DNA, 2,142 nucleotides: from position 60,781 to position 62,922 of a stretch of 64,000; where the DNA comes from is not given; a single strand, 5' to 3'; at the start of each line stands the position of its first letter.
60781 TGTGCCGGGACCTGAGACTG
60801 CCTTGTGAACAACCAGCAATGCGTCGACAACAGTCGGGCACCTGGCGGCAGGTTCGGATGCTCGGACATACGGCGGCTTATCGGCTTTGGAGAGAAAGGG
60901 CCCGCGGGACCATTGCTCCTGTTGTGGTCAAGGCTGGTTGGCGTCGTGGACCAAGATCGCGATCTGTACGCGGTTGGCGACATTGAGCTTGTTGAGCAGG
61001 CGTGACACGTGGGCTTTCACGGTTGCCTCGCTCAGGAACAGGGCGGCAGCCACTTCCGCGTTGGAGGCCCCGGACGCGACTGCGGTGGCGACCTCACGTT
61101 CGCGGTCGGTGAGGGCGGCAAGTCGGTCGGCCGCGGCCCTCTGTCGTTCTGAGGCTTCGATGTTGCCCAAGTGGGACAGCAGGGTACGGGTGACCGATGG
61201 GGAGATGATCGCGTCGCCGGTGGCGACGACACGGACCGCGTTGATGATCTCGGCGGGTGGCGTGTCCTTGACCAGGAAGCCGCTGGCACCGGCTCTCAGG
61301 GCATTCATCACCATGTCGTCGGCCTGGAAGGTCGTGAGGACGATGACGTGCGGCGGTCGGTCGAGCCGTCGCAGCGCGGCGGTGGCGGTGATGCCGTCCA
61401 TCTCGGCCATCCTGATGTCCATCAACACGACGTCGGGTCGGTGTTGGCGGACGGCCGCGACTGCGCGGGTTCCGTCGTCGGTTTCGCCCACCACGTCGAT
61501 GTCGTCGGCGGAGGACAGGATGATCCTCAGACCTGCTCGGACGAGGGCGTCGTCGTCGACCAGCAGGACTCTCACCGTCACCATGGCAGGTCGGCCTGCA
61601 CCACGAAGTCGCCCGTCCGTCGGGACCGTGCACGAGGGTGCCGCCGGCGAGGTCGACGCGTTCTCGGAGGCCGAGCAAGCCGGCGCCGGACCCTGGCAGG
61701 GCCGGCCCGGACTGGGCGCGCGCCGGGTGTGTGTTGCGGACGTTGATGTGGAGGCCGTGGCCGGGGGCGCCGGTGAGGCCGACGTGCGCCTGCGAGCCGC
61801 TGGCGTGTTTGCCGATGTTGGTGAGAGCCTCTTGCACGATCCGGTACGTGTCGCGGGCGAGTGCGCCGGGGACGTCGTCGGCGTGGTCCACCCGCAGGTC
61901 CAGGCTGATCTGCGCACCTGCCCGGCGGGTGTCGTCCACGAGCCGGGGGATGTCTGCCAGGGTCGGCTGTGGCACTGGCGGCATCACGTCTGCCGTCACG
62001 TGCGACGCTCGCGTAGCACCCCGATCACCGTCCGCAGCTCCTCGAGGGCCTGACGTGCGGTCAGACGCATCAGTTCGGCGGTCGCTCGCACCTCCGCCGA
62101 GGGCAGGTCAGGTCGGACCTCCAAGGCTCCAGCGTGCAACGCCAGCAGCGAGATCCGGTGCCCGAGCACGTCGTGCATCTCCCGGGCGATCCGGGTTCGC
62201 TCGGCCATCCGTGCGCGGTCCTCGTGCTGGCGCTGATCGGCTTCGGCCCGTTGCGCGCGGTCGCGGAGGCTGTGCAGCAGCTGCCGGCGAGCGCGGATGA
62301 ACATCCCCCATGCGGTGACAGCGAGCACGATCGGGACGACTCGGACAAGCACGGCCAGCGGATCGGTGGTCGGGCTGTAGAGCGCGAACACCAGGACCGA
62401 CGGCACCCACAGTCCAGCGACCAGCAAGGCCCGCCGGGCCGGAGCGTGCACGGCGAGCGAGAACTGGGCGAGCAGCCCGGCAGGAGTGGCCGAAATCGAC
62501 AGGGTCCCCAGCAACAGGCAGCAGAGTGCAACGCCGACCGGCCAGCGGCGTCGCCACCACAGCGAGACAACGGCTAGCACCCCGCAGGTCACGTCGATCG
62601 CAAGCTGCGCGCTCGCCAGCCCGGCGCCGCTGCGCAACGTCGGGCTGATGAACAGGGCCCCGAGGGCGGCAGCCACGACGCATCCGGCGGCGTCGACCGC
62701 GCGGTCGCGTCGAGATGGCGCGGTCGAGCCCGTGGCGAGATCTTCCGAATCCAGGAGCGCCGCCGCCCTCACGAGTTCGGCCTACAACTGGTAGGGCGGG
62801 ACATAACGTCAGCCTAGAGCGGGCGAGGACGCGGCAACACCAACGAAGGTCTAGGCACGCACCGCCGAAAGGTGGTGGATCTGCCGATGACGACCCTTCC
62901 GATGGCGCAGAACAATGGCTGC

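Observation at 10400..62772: Many conserved genes are interrupted by single-base frameshifts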

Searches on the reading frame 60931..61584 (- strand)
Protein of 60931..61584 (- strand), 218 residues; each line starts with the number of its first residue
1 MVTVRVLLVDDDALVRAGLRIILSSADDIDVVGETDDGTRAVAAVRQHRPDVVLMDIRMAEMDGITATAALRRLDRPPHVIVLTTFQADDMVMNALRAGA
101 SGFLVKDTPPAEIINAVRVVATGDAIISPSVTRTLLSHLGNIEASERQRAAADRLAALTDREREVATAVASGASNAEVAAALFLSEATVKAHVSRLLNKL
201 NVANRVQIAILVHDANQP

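Call 51: find_encoding_contigs(protein=window:60931-61584:-, flank=10000, max_places=10)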
Protein window:60931-61584:- (218 aa): no gene with exactly this product is on record in the collection.

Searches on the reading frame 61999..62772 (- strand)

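Call 44: search_protein_families(library=pfam, proteins=[window:61999-62772:-], max_evalue=0.01)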
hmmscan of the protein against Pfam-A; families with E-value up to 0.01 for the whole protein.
window:61999-62772:- (258 aa): 2 families
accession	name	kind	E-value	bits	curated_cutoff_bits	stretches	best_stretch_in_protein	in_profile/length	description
PF07730.19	HisKA_3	-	1.9e-15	57.6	24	1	191-256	1-66/68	Histidine kinase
PF23539.1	DUF7134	-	0.0011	19.2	27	1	21-163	7-155/155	Domain of unknown function (DUF7134)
